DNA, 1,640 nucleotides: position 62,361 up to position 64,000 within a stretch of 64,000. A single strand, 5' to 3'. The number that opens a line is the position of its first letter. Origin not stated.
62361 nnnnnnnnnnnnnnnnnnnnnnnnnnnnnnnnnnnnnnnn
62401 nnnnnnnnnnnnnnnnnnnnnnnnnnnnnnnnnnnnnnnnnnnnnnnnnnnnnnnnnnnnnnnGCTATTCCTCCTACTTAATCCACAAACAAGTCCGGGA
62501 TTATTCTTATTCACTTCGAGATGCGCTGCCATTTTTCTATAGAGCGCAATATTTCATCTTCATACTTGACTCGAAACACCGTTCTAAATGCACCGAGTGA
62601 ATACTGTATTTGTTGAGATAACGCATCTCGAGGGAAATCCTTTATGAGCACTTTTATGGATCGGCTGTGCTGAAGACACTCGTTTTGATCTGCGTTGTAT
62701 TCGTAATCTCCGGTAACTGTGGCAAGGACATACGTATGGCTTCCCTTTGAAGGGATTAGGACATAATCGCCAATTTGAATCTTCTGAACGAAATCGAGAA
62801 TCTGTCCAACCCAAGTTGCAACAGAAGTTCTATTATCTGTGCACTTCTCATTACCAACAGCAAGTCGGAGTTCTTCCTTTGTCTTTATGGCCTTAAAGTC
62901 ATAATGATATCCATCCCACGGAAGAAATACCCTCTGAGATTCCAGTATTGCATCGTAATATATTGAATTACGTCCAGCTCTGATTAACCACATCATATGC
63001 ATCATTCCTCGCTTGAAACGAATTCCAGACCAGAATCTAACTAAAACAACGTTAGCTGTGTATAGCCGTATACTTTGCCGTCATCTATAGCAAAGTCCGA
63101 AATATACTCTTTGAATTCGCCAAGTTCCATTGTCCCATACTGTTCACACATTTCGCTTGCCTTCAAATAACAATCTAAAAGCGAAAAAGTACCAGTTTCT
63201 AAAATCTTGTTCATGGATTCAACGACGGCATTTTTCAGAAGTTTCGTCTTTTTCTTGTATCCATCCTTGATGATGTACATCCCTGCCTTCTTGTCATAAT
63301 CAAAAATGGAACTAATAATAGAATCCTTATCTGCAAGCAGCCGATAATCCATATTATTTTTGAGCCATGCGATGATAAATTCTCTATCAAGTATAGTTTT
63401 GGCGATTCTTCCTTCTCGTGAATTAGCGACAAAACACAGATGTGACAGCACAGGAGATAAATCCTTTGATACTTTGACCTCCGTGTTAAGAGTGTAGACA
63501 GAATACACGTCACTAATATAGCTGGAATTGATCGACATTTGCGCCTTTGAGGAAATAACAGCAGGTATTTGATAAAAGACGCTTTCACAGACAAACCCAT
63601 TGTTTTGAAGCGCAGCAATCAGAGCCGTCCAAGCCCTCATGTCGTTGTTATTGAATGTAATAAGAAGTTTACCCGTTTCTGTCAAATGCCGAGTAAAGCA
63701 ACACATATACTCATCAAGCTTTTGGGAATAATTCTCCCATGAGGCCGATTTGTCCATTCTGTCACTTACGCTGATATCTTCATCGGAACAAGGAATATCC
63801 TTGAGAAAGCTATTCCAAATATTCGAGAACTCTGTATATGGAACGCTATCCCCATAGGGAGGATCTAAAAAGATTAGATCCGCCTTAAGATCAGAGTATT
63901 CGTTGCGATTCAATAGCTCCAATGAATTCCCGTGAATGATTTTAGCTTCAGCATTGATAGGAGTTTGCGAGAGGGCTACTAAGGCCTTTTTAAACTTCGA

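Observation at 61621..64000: Methyltransferase + stand-alone Mrr-N-like domain protein + GIY-YIG/DUF4357 nuclease: a compact cassette that looks like an undescribed restriction-type defence module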

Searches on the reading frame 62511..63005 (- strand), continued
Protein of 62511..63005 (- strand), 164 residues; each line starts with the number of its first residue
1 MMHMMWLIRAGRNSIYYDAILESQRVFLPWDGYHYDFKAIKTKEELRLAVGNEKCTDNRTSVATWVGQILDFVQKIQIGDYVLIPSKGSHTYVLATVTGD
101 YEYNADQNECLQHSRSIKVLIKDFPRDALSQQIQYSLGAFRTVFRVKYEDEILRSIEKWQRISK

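Call 80: search_protein_families(library=pfam, proteins=[L056:10492-13092:+, L056:13111-15228:+, L056:15238-17964:+, L039:7151-8230:+, L049:6769-7731:+, L054:10489-12495:+, L054:12516-14624:+, L054:495-3695:+, L015:7575-9455:+, L006:3386-4036:+], max_evalue=0.001)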
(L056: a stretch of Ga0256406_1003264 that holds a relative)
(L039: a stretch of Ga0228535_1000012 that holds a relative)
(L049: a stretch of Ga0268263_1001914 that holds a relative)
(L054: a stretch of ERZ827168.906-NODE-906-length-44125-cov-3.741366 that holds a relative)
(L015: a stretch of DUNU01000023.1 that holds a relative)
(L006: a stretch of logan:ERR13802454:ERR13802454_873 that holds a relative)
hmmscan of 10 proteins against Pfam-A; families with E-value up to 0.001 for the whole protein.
L056:10492-13092:+ (866 aa): 1 family
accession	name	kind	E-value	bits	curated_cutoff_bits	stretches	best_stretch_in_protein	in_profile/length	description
PF08665.17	PglZ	-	3e-48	164.6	25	1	469-644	1-178/179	PglZ domain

L056:13111-15228:+ (705 aa): 3 families
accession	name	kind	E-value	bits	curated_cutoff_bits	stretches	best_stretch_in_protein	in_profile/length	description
PF13337.12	BrxL_ATPase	-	1.8e-143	477.5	25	1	183-495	2-313/313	Lon-like protease BrxL-like, ATPase domain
PF20442.3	BrxL_N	-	5.2e-50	169.2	28.2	1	21-151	2-132/132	BREX system Lon protease-like protein BrxL N-terminal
PF05362.19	Lon_C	-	5.9e-09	36.2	21.1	1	541-702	42-203/205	Lon protease (S16) C-terminal proteolytic domain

L056:15238-17964:+ (908 aa): 8 families
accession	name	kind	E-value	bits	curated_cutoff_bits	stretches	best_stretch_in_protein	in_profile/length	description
PF01443.25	Viral_helicase1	-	6.5e-20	72.4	21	2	515-621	2-101/228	Viral superfamily 1 RNA helicase core domain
PF13604.12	AAA_30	-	6.5e-19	68.8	27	1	499-661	5-170/191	AAA domain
PF13245.12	AAA_19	-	1.6e-14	54.7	25.1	1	508-618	8-130/134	AAA domain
PF13538.12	UvrD_C_2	-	1.2e-10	41.5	27.4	1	823-867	2-49/52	UvrD-like helicase C-terminal domain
PF09848.15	SLFN-g3_helicase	-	1.7e-07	31.3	24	0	513-611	3-120/354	Schlafen group 3, DNA/RNA helicase domain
PF13086.12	AAA_11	-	1.5e-06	28.7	27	0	498-559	5-74/257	AAA domain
PF04851.21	ResIII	-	0.00014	22.3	22.5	1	501-610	13-130/164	Type III restriction enzyme, res subunit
PF13173.12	AAA_14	-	0.00064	20.2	27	0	512-595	3-78/129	AAA domain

L039:7151-8230:+ (359 aa): 2 families
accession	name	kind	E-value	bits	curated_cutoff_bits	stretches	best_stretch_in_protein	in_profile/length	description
PF04326.19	SLFN_AlbA_2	-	2.3e-19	70.5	25.3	1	24-162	1-116/118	Schlafen, AlbA_2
PF18740.7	EC042_2821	-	0.0009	20.2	24.9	0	275-331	32-86/97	EC042_2821-like Restriction Endonuclease-like domain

L049:6769-7731:+ (320 aa): 0 families

L054:10489-12495:+ (668 aa): 3 families
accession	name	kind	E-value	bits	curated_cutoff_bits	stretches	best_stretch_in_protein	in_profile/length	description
PF03235.19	GmrSD_N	-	2.3e-36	126.3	33.2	1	13-230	2-197/199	GmrSD restriction endonuclease, N-terminal domain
PF07510.16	GmrSD_C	-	3e-27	95.7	23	1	417-552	6-137/138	GmrSD restriction endonucleases, C-terminal domain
PF14267.11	DUF4357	-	6.9e-15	55.2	38.4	1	614-662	1-53/54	Domain of unknown function (DUF4357)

L054:12516-14624:+ (702 aa): 1 family
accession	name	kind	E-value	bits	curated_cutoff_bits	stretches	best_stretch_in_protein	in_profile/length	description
PF07693.20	KAP_NTPase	-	4.2e-42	144.8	20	1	21-432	2-288/293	KAP family P-loop domain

L054:495-3695:+ (1066 aa): 3 families
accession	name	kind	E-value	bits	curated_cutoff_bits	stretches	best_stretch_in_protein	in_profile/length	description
PF04465.17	DUF499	-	1.4e-23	83.2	23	1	150-399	53-296/1024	Protein of unknown function (DUF499)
PF13287.12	Fn3_assoc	-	1.6e-08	35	23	1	876-921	3-48/59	Fn3 associated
PF13290.12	CHB_HEX_C_1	-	3.2e-08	33.8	22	1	875-909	13-48/67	Chitobiase/beta-hexosaminidase C-terminal domain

L015:7575-9455:+ (626 aa): 2 families
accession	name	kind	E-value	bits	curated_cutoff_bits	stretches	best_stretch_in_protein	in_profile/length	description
PF03235.19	GmrSD_N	-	5.7e-29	102.1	33.2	1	30-245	1-198/199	GmrSD restriction endonuclease, N-terminal domain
PF07510.16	GmrSD_C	-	3.5e-09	37.1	23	1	490-612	35-135/138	GmrSD restriction endonucleases, C-terminal domain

L006:3386-4036:+ (216 aa): 1 family
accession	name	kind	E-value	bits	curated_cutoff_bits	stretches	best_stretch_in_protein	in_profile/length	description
PF14335.11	DUF4391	-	6.9e-63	213.1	29.9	1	2-213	1-232/232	Domain of unknown function (DUF4391)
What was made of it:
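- Closest known: Stand-alone EVE-domain proteins associated with R-M systems. Same: One DUF8426 locus here (L054) is of that DUF499 type (call 80).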

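Call 85: search_solved_structures(query=L001:223-2091:+, max_evalue=0.001)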
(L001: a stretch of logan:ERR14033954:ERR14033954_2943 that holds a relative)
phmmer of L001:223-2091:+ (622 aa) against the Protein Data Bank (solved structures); distinct sequences matched with E-value up to 0.001: 0.

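Call 86: search_solved_structures(query=L001:2092-2703:+, max_evalue=0.01)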
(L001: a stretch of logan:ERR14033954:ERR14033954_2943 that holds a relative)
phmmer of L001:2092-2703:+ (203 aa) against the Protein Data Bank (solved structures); distinct sequences matched with E-value up to 0.01: 0.
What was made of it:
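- Closest known: Heterodimeric Type IIS / nicking-endonuclease R-M systems with two methylases. Different: No solved-structure relative was found by sequence for the 622-aa or the 203-aa protein (calls 85, 86).
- Tried and rejected: The 622-aa and 203-aa proteins of L001 have no PDB relative (calls 85, 86), so I do not name a specific prototype enzyme or recognition site.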

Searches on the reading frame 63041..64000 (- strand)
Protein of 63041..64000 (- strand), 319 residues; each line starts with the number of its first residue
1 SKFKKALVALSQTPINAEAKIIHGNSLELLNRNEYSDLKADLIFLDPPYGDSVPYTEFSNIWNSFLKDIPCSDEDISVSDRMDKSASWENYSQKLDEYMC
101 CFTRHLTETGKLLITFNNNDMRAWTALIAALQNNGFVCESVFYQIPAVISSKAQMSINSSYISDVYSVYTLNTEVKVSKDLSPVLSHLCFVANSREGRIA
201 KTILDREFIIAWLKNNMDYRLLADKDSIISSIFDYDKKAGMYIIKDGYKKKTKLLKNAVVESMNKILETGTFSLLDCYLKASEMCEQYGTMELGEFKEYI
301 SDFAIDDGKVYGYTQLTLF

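Call 3: search_protein_families(library=pfam, proteins=[window:63041-64000:-], max_evalue=0.1)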
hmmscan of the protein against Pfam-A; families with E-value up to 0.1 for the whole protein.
window:63041-64000:- (319 aa): 4 families
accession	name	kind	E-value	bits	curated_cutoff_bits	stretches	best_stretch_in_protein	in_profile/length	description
PF03602.21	Cons_hypoth95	-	0.0039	17.3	24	1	13-53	87-127/182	Conserved hypothetical protein 95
PF01555.25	N6_N4_Mtase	-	0.026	14.9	26.7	1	41-139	2-75/221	DNA methylase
PF11884.13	DUF3404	-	0.055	13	25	0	87-130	121-164/259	Domain of unknown function (DUF3404)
PF22008.2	BpuSI_TRD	-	0.077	12.8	27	0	118-174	86-142/241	Restriction endonuclease BpuSI, specificity domain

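Call 4: search_protein_families(library=ncbifam, proteins=[window:63041-64000:-], max_evalue=0.1)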
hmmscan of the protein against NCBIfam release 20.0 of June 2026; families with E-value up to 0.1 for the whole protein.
window:63041-64000:- (319 aa): 2 families
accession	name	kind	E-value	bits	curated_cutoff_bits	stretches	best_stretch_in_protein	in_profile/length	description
NF042963.1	DUF1156_antiphage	equivalog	4.1e-05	21.9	1000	1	31-135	565-672/960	anti-phage-associated DUF1156 domain-containing protein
NF008572.0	PRK11524.1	equivalog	0.00017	20.8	292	1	16-63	12-57/294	adenine-specific DNA-methyltransferase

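Call 5: search_protein_families(library=padloc, proteins=[window:63041-64000:-], max_evalue=0.1)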
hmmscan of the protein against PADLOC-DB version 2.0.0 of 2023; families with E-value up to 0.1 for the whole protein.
window:63041-64000:- (319 aa): 15 families
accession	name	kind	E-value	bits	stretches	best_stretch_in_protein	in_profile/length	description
PDLC03367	MTase_II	-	1.9e-74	249.2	1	2-280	308-584/633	Type II methyltransferase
PDLC03319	MTase_II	-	5.5e-12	43.3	1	39-235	291-486/503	Type II methyltransferase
PDLC02541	PglX|PglXI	-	1.4e-11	41.3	1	25-141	479-593/919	PglXI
PDLC03346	MTase_II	-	3.2e-08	29.7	1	40-142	608-708/1068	Type II methyltransferase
PDLC03312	MTase_II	-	1.8e-07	27.3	1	35-137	1124-1229/1344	Type II methyltransferase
PDLC03352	MTase_II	-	1.6e-05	20.9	1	25-88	548-614/1023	Type II methyltransferase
PDLC03298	MTase_II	-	2.4e-05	21.6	1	15-138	179-296/362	Type II methyltransferase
PDLC04134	mad2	-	2.4e-05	21.3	1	18-142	340-424/492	mads_2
PDLC03299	MTase_II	-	3.6e-05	21.4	1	16-67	12-61/296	Type II methyltransferase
PDLC03371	MTase_II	-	0.00014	19.5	1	17-138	9-114/260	Type II methyltransferase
PDLC03738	oMTase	-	0.0017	15.1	1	8-123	10-114/376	orphan methyltransferase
PDLC02189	DUF1156_MTase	-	0.0048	13.1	1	37-76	544-583/944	-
PDLC03216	MTase_II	-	0.0059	13.6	1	17-115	10-96/364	Type II methyltransferase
PDLC03306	MTase_II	-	0.014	12.4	1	7-86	211-287/422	Type II methyltransferase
PDLC03233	MTase_II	-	0.033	10.7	0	81-159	552-629/731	Type II methyltransferase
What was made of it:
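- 63041..64000 (-): C-terminal 319 aa of a ~625-aa Type II amino-methyltransferase (the 'M2' of a Type IIS-like operon). DPPY motif IV is at residue 46 of the fragment. The N-terminal half lies beyond the window. PADLOC PDLC03367 positions 308-584 of 633, E 2e-74 (call 5).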

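Call 78: search_protein_families(library=phrogs, proteins=[window:63041-64000:-], max_evalue=0.01)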
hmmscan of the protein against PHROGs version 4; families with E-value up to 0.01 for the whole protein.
window:63041-64000:- (319 aa): 3 families
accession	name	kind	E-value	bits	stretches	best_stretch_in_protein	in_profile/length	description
phrog_10183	-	other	3.7e-10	39.7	1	35-141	514-638/889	DNA methyltransferase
phrog_67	-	other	1.3e-07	32.1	1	18-115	123-194/743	DNA methyltransferase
phrog_6025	-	other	0.0002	22.1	0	16-64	9-54/192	DNA methyltransferase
